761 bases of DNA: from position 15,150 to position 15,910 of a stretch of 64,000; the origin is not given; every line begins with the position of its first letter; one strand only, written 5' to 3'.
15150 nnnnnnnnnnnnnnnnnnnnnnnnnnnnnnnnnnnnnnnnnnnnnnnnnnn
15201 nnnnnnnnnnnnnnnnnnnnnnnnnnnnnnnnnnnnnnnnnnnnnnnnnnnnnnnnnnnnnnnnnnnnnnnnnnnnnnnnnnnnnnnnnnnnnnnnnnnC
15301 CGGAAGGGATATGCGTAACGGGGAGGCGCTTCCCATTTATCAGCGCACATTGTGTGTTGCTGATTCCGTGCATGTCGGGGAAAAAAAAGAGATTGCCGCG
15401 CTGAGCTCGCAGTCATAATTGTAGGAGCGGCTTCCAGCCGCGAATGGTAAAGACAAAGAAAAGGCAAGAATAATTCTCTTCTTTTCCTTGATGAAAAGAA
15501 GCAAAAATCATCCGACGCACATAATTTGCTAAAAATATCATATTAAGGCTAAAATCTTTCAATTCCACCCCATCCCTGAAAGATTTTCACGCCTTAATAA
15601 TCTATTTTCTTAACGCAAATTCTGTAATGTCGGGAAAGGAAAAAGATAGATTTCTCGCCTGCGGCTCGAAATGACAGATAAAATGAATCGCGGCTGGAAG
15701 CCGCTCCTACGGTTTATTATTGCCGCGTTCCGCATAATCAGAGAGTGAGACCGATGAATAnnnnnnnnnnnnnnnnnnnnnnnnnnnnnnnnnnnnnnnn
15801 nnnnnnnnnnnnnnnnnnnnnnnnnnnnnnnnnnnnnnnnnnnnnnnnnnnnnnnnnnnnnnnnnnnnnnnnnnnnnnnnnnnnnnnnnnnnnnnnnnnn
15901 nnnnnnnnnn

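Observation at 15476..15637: Novel ~165-bp structured intergenic repeat family with compensatory base changes (3 copies)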

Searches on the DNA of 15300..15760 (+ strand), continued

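Call 29: search_with_rna_model(model_id=R1, sources=[L090, L091, L092, L093, L094, L095, L096, L097, L098, L099, L100, L101, L102, L103, L104, L105, L106, L107, L108, L109, L110, L111, L112, L113, L114, L115, L116, L117, L118, L119, L120, L121, L122, L123, L124, L125, L126, L127, L128, L129, L130, L131, L132, L133, L134, L135, L136, L137, L138, L139, L140, L141, L142, L143, L144, L145, L146, L147, L148, L149, L150, L151, L152, L153, L154, L155, L156, L157, L158, L159, L160, L161, L162, L163, L164, L165, L166, L167, L168, L169], max_evalue=0.01)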
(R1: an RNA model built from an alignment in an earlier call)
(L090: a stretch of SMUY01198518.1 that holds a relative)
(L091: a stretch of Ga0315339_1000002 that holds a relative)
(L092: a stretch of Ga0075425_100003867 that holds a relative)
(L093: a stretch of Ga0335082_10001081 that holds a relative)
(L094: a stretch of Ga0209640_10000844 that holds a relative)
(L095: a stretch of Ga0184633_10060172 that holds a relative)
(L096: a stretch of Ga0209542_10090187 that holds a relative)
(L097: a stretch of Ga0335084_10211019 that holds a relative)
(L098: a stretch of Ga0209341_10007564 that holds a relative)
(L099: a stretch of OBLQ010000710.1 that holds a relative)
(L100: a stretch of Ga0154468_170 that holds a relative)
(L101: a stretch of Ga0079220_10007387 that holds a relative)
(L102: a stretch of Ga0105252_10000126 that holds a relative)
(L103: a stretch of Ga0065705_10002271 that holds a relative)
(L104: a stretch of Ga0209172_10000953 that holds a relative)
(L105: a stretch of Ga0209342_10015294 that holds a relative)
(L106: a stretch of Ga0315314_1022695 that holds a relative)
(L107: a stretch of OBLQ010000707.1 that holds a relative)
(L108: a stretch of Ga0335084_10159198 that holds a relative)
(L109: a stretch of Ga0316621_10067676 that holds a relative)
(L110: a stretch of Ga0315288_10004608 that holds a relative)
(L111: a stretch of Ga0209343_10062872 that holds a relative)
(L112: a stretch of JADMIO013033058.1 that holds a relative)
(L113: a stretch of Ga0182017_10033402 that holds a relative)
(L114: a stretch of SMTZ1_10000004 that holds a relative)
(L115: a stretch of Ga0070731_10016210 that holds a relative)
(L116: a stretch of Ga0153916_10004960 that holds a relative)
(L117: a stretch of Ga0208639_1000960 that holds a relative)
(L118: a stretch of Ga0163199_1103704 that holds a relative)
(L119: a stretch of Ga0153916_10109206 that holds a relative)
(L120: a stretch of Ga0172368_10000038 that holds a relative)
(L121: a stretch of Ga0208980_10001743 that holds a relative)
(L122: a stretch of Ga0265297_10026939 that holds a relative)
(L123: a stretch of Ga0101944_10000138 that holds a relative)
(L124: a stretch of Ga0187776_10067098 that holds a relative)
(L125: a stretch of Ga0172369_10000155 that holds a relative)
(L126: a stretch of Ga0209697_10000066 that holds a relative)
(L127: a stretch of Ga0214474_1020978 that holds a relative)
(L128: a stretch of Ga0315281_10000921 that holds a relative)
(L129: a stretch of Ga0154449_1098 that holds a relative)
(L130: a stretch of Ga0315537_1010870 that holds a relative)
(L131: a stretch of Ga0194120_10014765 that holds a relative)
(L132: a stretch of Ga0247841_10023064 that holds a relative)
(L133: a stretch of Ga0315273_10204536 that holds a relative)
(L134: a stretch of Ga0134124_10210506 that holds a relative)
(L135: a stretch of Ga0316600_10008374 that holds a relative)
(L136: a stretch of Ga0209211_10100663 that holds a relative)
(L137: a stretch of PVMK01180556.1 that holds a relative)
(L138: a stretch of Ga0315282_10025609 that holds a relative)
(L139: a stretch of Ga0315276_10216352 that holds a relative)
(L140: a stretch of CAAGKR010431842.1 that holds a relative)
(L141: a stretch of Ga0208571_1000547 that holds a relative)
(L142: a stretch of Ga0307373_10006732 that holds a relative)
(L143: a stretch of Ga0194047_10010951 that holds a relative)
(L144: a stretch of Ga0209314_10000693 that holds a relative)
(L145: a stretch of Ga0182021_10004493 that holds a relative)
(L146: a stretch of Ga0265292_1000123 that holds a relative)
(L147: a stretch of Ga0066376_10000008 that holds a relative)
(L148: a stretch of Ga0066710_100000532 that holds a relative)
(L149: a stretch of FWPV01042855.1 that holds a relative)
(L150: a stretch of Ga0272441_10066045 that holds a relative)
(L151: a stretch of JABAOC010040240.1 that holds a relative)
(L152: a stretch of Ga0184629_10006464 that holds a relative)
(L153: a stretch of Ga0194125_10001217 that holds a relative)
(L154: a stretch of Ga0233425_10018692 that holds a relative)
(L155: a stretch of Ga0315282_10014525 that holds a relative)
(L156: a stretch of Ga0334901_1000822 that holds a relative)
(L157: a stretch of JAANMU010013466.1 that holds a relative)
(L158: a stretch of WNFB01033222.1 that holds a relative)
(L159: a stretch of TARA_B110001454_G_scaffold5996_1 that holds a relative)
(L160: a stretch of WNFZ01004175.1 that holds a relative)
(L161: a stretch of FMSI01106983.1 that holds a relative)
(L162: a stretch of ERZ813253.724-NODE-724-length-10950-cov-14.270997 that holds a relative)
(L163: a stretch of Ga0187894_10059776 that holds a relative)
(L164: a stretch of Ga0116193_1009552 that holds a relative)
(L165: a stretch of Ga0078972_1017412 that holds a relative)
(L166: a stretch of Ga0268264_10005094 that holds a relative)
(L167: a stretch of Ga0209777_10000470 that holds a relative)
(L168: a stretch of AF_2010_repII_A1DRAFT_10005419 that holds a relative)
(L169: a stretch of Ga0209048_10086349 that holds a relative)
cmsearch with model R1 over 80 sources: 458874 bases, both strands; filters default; matches with E-value up to 0.01: 0.
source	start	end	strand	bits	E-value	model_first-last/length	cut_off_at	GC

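Call 45: search_with_rna_model(model_id=R1, sources=[window, L001, L002, L003, L004, L005, L006, L007, L008, L009, L010, L011, L012, L013, L014, L015, L016, L017, L018, L019, L020, L021, L022, L023, L024, L025, L026, L027, L028, L029, L030, L031, L032, L033, L034, L035, L036, L037, L038, L039, L040, L041, L042, L043, L044, L045, L046, L047, L048, L049, L050, L051, L052, L053, L054, L055, L056, L057, L058, L059, L060, L061, L062, L063, L064, L065, L066, L067, L068, L069, L070, L071, L072, L073, L074, L075, L076, L077, L078, L079, L080, L081, L082, L083, L084, L085, L086, L087, L088, L089], max_evalue=1e-20, make_alignment=true)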
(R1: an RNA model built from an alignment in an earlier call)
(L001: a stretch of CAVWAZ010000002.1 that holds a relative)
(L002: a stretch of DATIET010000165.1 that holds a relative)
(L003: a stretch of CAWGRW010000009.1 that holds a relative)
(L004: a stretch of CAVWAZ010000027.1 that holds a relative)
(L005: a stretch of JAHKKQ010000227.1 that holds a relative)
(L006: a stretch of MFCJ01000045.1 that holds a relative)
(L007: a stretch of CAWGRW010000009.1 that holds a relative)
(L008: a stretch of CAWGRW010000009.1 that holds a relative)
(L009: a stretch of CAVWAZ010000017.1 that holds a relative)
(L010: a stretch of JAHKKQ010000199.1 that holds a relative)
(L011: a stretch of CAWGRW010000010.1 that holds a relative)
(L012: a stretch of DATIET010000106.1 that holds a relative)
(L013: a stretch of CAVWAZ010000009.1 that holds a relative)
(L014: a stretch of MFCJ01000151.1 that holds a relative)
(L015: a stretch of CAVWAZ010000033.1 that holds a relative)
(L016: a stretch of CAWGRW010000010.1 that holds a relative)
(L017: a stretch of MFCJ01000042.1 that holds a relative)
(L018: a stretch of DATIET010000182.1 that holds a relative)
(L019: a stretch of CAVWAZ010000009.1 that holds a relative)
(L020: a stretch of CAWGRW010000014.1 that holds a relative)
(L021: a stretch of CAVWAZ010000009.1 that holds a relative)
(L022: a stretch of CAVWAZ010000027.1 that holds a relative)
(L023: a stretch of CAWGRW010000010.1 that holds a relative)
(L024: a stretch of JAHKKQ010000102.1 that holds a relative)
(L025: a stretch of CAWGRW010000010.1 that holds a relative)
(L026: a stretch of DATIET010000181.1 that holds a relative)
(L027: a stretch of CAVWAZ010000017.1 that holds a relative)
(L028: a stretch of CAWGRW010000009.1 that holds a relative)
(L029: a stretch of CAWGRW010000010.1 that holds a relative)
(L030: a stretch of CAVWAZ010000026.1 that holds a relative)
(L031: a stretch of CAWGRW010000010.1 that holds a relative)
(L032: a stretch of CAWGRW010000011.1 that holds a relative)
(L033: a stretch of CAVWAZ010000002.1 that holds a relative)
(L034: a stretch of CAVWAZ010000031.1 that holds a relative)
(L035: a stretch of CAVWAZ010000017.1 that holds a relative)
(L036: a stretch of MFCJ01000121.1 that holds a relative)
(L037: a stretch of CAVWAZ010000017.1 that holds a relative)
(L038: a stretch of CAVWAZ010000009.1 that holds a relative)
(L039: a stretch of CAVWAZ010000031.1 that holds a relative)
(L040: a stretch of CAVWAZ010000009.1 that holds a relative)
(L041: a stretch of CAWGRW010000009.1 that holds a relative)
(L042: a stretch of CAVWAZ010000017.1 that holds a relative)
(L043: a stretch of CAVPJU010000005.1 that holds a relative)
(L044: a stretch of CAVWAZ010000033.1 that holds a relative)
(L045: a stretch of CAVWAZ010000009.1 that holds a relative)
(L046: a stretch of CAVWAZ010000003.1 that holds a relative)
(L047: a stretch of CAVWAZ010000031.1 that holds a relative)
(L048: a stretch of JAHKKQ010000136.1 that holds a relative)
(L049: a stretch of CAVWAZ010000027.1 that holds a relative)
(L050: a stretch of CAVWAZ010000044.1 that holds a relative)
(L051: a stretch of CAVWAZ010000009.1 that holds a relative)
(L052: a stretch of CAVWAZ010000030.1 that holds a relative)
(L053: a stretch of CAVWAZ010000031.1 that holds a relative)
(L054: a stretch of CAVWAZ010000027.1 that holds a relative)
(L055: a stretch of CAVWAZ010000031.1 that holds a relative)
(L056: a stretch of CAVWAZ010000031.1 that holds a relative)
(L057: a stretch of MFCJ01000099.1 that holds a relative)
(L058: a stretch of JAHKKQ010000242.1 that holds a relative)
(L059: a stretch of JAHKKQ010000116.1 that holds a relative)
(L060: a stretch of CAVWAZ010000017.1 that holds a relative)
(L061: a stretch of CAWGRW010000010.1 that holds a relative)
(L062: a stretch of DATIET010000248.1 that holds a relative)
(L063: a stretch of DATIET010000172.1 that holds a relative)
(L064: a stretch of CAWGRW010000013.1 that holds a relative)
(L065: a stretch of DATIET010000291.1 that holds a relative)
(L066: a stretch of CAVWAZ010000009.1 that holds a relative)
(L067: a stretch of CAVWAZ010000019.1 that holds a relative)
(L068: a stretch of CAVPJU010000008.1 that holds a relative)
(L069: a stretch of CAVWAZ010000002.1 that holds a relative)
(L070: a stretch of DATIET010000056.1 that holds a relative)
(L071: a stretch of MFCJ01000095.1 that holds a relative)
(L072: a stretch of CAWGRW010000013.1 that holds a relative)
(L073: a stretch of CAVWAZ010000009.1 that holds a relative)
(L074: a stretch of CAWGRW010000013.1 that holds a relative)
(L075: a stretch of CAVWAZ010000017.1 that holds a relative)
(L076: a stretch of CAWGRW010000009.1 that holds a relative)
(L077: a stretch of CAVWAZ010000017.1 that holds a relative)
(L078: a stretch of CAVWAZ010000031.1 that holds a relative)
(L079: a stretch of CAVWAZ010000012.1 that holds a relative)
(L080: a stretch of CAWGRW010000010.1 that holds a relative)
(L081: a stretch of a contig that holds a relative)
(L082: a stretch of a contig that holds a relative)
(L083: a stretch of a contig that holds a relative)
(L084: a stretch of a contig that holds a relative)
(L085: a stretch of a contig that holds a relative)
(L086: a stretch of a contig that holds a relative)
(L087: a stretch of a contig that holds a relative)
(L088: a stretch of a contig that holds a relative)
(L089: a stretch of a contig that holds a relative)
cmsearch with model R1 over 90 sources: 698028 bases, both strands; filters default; matches with E-value up to 1e-20: 148.
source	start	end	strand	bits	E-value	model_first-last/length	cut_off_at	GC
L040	4172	4344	-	214.6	5.1e-41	1-173/173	no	0.36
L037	7216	7388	-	214.4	5.8e-41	1-173/173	no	0.36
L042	3416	3588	-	213.2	9.9e-41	1-173/173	no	0.36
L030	4184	4356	-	212.2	1.6e-40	1-173/173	no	0.35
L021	7705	7877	-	212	1.8e-40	1-173/173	no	0.36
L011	2208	2380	-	211.9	1.8e-40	1-173/173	no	0.36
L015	412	584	-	211.9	1.8e-40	1-173/173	no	0.37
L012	1689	1861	-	211.7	2e-40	1-173/173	no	0.36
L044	2849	3021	-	211.5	2.2e-40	1-173/173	no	0.37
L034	7271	7443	-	211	2.8e-40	1-173/173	no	0.36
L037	3403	3575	-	210.9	2.9e-40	1-173/173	no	0.36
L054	3514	3687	-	210.6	3.4e-40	1-173/173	no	0.35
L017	2492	2664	-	210.2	4.1e-40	1-173/173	no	0.36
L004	5121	5293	-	210.1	4.4e-40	1-173/173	no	0.35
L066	4982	5154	-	209.3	6.4e-40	1-173/173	no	0.34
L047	2243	2415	-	209.1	7e-40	1-173/173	no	0.36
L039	982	1154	-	209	7.3e-40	1-173/173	no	0.35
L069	6360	6532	-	208.9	7.5e-40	1-173/173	no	0.36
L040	2873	3045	-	208.7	8.1e-40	1-173/173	no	0.35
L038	5650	5822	-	208.5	8.9e-40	1-173/173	no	0.35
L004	1601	1773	-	208.2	1.1e-39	1-173/173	no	0.36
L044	7287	7460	-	207.7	1.3e-39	1-173/173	no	0.37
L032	5912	6085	+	207.3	1.6e-39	1-173/173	no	0.36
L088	966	1140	+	206.4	2.4e-39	1-173/173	no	0.35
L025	4801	4973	-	205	4.6e-39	1-173/173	no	0.38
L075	1472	1645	-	204.9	5e-39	1-173/173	no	0.36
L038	2131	2305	-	204.2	6.8e-39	1-173/173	no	0.35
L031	3829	4001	-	203.5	9.7e-39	1-173/173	no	0.37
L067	2233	2405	+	203.4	9.9e-39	1-173/173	no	0.37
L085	6288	6462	-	203.3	1e-38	1-173/173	no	0.35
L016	6444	6616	-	203.2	1.1e-38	1-173/173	no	0.35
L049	811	983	-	203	1.2e-38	1-173/173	no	0.35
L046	289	461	-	203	1.2e-38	1-173/173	no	0.35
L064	7097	7269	+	201.4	2.6e-38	1-173/173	no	0.38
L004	6850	7022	-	200.7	3.5e-38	1-173/173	no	0.37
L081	5463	5635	-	200.5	3.9e-38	1-173/173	no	0.38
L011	3560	3733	-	199.8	5.4e-38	1-173/173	no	0.37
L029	898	1070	-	199.8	5.5e-38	1-173/173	no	0.39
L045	892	1064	-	199.3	6.7e-38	1-173/173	no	0.36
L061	735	908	-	199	7.8e-38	1-173/173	no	0.37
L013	6124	6298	-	198.6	9.6e-38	1-173/173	no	0.37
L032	3212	3385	+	198.6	9.7e-38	1-173/173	no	0.37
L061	2182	2355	-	198.5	1e-37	1-173/173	no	0.37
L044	4441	4614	-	198.1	1.2e-37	1-173/173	no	0.33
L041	7771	7944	-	198.1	1.2e-37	1-173/173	no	0.38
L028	5200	5373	-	197.7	1.4e-37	1-173/173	no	0.36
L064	3832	4005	+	197.1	1.9e-37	1-173/173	no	0.36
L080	2134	2306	-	196.9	2.2e-37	1-173/173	no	0.37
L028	7482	7656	-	195.7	3.7e-37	1-173/173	no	0.38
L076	2659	2831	-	195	5.1e-37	1-173/173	no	0.38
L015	721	893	-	194.7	6e-37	1-173/173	no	0.35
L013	846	1019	-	194.1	8.1e-37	1-173/173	no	0.34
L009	2467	2639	+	194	8.3e-37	1-173/173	no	0.33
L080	2443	2615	-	191.4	2.8e-36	1-173/173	no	0.38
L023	2477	2649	-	191.4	2.8e-36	1-173/173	no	0.38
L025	6325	6499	-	191.1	3.2e-36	1-173/173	no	0.38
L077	4150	4316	-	191.1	3.2e-36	1-173/173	no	0.31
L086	3265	3438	-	191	3.4e-36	1-173/173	no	0.41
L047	1073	1239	-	190.7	3.9e-36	1-173/173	no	0.31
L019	1950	2209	-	190.6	4.1e-36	1-173/173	no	0.43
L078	6273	6445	-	189.8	6.1e-36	1-173/173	no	0.39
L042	1011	1180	-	189.2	8e-36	1-173/173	no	0.38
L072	1873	2044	+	189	8.6e-36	1-173/173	no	0.37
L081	2354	2612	-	188.9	9.2e-36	1-173/173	no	0.43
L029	5874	6047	-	188.4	1.1e-35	1-173/173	no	0.39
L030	2140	2399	-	188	1.4e-35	1-173/173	no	0.43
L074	572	746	+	187.7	1.6e-35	1-173/173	no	0.34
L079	6886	7056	+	187.7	1.6e-35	1-173/173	no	0.31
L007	1266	1434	-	187.2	2e-35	1-173/173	no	0.31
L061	4234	4401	-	186.9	2.4e-35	1-173/173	no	0.37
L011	1248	1420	-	186.6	2.7e-35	1-173/173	no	0.38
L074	4725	4899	+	186.4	3e-35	1-173/173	no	0.38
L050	6072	6238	+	186.2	3.3e-35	1-173/173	no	0.32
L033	3931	4098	+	186.2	3.3e-35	1-173/173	no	0.32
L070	1374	1540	+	185.6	4.4e-35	1-173/173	no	0.31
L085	261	427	-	185.3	5.1e-35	1-173/173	no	0.33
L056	6254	6420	-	185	5.9e-35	1-173/173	no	0.32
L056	4123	4289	-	183.7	1e-34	1-173/173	no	0.32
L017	5458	5632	-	183.6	1.1e-34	1-173/173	no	0.36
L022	7314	7573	-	183.4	1.2e-34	1-173/173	no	0.42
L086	4528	4697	-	183.3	1.3e-34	1-173/173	no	0.34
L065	1919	2087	-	182.5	1.9e-34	1-173/173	no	0.31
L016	3992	4251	-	182.3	2.1e-34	1-173/173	no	0.43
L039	4920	5093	-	180.9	4e-34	1-173/173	no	0.39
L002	8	182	+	180.3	5.1e-34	1-173/173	no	0.32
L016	809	982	-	180.3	5.1e-34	1-173/173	no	0.4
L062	4730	4898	-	179.8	6.7e-34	1-173/173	no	0.3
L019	450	709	-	179.7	6.9e-34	1-173/173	no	0.43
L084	2221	2388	-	179.6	7.3e-34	1-173/173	no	0.35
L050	4919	5178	+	178.8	1.1e-33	1-173/173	no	0.39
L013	2725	2897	-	178.7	1.1e-33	1-173/173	no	0.35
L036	3736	3902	-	178.5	1.2e-33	1-173/173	no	0.34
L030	2821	2988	-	176.6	3e-33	1-173/173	no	0.33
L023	5818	5988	-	176.5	3.1e-33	1-173/173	no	0.33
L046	3574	3834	-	176.3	3.4e-33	1-173/173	no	0.44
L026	1571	1745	+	176.3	3.5e-33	1-173/173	no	0.34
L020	666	835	-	176.1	3.9e-33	1-173/173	no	0.34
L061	4598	4857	-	175.6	4.7e-33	1-173/173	no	0.43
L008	102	271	-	175.5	5.1e-33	1-173/173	no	0.34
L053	7152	7326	-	175.5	5.1e-33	1-173/173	no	0.37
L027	5264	5437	+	173.7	1.2e-32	1-173/173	no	0.33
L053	5742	5907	-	172.6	1.9e-32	1-173/173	no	0.31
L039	2975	3148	-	172.5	2.1e-32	1-173/173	no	0.34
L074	115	373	+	171.2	3.8e-32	1-173/173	no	0.45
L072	5379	5552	+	171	4.1e-32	1-173/173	no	0.4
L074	5915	6087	+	170.5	5.2e-32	1-173/173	no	0.39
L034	1384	1559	-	169.4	8.8e-32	1-173/173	no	0.33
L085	4791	4959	-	169.2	9.6e-32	1-173/173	no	0.33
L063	6055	6223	+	168.4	1.4e-31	1-173/173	no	0.33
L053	722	883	-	168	1.7e-31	1-173/173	no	0.33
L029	7088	7257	-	167.6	2e-31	1-173/173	no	0.34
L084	5261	5520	-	166.8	2.9e-31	1-173/173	no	0.41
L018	160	421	+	166.1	4.1e-31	1-173/173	no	0.37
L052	3363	3531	-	165.7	5e-31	1-173/173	no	0.31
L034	5005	5259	-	164.8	7.5e-31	1-173/173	no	0.37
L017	6741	6991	-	164.5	8.8e-31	1-173/173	no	0.36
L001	1505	1752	+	162.9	1.9e-30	1-173/173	no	0.36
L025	7451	7693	-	162.5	2.3e-30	1-173/173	no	0.42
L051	3242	3424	+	157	3e-29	1-173/173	no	0.37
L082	1131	1382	-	156.5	3.9e-29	1-173/173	no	0.35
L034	6095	6271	-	154.5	9.6e-29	1-173/173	no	0.4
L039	7334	7529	-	152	3.1e-28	1-173/173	no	0.38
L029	2911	3094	-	149.6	9.7e-28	1-173/173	no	0.38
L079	7276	7442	+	147.9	2.2e-27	1-173/173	no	0.32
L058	2722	2917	+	146.2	4.9e-27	1-173/173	no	0.37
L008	2251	2446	-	145.9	5.5e-27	1-173/173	no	0.4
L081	152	348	-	145.2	7.8e-27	1-173/173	no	0.38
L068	4036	4199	-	144.7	9.6e-27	1-173/173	no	0.38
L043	2324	2500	+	143.2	2e-26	1-173/173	no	0.38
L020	2627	2824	-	141.9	3.6e-26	1-173/173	no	0.39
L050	7871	8000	+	139.9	9.3e-26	1-130/173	3'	0.38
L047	4810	5090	-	138.8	1.6e-25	1-173/173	no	0.42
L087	5074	5333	-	128.9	1.7e-23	1-173/173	no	0.35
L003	7887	8000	-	127.7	3e-23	60-173/173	5'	0.39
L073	1904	2188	-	127.1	3.9e-23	1-173/173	no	0.42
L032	137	333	+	125.1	1e-22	1-173/173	no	0.38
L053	4862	5051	-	124.4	1.3e-22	1-173/173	no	0.33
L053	3077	3243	-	124.2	1.5e-22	1-173/173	no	0.41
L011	7096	7379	-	123.7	1.9e-22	1-173/173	no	0.4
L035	136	325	+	118.7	2e-21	1-173/173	no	0.3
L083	7307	7457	-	117.7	3.1e-21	1-173/173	no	0.36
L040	1281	1471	-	116.3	6.2e-21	1-173/173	no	0.35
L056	2485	2653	-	115.9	7.3e-21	1-173/173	no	0.36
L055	4289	4534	-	115.6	8.7e-21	1-173/173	no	0.44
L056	1218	1409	-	115.6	8.7e-21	1-173/173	no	0.32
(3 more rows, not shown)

Alignment A3: 148 matches aligned to the model, 339 columns, each read 5' to 3' on its own strand. Consensus structure (alignment columns), stored with it:
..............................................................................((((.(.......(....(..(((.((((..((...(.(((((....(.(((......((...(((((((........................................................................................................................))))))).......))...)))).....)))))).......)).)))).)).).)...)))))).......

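Call 66: search_with_rna_model(model_id=R1, sources=[L170, L171, L172], max_evalue=0.00001)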
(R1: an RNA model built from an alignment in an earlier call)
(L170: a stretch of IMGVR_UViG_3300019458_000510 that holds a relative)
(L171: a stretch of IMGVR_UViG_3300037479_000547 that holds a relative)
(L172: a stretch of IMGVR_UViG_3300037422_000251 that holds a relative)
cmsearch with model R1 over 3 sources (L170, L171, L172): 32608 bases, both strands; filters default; matches with E-value up to 0.00001: 10.
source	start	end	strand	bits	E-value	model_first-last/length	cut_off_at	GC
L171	283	449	-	176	1.9e-34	1-173/173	no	0.35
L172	2460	2626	+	175.5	2.4e-34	1-173/173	no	0.34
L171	1680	1854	-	171.2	1.7e-33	1-173/173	no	0.38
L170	5785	5953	-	166.4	1.7e-32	1-173/173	no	0.31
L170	2273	2448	-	152.8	1e-29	1-173/173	no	0.35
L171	4442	4610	-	152.5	1.2e-29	1-173/173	no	0.35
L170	882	1100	-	42.7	3.1e-07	46-163/173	no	0.42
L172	2503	2618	-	42.2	3.9e-07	44-165/173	no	0.36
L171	291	406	+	42.2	3.9e-07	44-165/173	no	0.36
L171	4450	4567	+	36.9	4.8e-06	44-165/173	no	0.35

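Call 67: search_dna_similar(query=window:15441-15650:+, collection=plasmids, mode=distant, max_rows=10)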
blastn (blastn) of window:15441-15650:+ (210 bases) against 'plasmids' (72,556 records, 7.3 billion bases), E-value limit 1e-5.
No match.

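Call 68: search_dna_similar(query=window:15441-15650:+, collection=phages, mode=distant, max_rows=10)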
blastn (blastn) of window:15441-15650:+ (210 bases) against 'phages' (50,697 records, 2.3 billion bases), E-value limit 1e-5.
No match.
